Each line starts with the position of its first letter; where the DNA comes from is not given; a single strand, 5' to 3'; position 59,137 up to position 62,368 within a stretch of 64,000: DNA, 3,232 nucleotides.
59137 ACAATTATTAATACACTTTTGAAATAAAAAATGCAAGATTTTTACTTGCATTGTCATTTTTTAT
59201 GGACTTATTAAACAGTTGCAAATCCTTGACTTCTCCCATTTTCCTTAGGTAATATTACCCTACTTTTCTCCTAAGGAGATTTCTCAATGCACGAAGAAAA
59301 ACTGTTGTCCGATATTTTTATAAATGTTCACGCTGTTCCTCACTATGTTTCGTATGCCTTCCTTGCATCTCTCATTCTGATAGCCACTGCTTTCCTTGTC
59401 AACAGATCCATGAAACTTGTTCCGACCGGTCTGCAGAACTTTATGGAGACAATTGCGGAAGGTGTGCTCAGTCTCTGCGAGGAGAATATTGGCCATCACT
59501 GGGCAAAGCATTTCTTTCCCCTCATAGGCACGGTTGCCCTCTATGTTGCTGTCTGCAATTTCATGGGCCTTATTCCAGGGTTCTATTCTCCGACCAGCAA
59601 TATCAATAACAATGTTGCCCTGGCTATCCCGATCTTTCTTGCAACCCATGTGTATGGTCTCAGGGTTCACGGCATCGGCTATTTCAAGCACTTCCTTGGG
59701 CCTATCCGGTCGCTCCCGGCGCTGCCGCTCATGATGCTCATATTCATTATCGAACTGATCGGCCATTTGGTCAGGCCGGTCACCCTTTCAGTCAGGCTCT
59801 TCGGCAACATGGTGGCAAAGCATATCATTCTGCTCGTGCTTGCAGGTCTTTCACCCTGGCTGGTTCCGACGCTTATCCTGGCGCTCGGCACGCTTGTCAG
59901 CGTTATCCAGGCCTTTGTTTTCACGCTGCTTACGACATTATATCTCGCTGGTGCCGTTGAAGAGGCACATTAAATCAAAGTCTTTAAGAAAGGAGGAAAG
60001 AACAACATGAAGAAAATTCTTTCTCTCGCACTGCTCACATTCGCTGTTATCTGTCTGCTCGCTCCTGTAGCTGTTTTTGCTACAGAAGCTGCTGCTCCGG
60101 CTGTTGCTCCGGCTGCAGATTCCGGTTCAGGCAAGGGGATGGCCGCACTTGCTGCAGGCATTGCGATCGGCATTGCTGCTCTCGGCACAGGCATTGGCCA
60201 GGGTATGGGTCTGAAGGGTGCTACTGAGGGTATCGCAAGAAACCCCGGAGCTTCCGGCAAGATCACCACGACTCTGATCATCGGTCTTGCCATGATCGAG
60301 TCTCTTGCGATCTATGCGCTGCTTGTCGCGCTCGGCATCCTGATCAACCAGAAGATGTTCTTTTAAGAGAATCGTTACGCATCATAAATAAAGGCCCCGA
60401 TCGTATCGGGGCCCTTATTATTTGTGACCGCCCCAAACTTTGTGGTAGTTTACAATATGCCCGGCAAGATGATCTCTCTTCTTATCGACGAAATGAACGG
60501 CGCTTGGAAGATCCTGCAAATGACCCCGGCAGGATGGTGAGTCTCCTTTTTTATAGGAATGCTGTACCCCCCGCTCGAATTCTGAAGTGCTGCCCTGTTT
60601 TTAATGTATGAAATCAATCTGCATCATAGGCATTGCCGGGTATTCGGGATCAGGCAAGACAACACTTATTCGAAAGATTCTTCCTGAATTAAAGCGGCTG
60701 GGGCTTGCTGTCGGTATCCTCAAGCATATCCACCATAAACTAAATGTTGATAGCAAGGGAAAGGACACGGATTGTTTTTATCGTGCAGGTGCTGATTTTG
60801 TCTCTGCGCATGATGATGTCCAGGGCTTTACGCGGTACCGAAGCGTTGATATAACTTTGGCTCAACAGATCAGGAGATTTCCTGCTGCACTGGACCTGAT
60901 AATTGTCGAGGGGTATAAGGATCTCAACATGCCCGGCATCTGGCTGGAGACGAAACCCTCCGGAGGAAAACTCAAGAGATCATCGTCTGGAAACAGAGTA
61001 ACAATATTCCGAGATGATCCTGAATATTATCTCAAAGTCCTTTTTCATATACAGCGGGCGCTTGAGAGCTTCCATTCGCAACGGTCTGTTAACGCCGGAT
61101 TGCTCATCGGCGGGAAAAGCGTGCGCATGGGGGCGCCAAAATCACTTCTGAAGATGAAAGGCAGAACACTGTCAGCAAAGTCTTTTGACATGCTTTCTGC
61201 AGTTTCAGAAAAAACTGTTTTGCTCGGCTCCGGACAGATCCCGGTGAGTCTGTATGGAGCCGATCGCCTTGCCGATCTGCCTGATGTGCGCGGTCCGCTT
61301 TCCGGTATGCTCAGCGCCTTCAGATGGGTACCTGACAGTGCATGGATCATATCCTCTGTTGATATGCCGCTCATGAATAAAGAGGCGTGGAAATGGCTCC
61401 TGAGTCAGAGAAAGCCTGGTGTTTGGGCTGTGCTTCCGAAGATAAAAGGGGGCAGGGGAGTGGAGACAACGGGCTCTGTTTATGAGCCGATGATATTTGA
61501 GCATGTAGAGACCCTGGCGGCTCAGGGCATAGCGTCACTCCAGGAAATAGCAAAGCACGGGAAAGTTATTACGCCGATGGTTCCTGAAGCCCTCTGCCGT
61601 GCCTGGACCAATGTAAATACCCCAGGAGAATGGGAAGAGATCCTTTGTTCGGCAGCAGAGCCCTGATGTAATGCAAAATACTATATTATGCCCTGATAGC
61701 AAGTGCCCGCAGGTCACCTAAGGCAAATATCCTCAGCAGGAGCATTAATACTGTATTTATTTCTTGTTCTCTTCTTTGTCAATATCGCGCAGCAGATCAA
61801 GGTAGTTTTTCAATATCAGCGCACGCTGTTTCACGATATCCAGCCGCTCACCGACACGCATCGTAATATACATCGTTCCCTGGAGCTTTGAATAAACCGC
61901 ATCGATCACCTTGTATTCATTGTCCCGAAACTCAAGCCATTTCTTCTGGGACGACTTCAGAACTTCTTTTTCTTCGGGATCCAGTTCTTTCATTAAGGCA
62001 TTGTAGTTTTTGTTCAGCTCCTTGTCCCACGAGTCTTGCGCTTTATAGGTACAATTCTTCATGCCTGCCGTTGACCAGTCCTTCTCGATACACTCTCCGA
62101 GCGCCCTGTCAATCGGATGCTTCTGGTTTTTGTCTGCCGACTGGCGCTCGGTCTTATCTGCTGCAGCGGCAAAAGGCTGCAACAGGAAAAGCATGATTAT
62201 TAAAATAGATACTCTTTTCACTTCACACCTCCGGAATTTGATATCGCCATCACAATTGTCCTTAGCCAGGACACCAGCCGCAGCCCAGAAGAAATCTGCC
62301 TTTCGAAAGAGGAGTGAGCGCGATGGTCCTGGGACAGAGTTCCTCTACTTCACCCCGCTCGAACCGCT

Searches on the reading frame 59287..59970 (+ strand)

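Call 60: search_protein_families(library=pfam, proteins=[window:59287-59970:+], max_evalue=0.0001)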
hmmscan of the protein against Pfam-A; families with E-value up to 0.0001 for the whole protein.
window:59287-59970:+ (228 aa): 1 family
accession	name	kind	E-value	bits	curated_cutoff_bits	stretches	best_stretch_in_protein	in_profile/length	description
PF00119.25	ATP-synt_A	-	1.1e-52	179.5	33.9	1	23-220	3-216/217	ATP synthase A chain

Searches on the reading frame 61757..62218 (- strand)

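Call 60: search_protein_families(library=pfam, proteins=[window:61757-62218:-], max_evalue=0.0001)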
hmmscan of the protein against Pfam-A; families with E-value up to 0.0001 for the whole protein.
window:61757-62218:- (153 aa): 1 family
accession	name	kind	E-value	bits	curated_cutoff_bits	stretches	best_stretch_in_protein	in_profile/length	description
PF07007.17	LprI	-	3.1e-18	66.6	22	1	49-134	10-104/106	Lysozyme inhibitor LprI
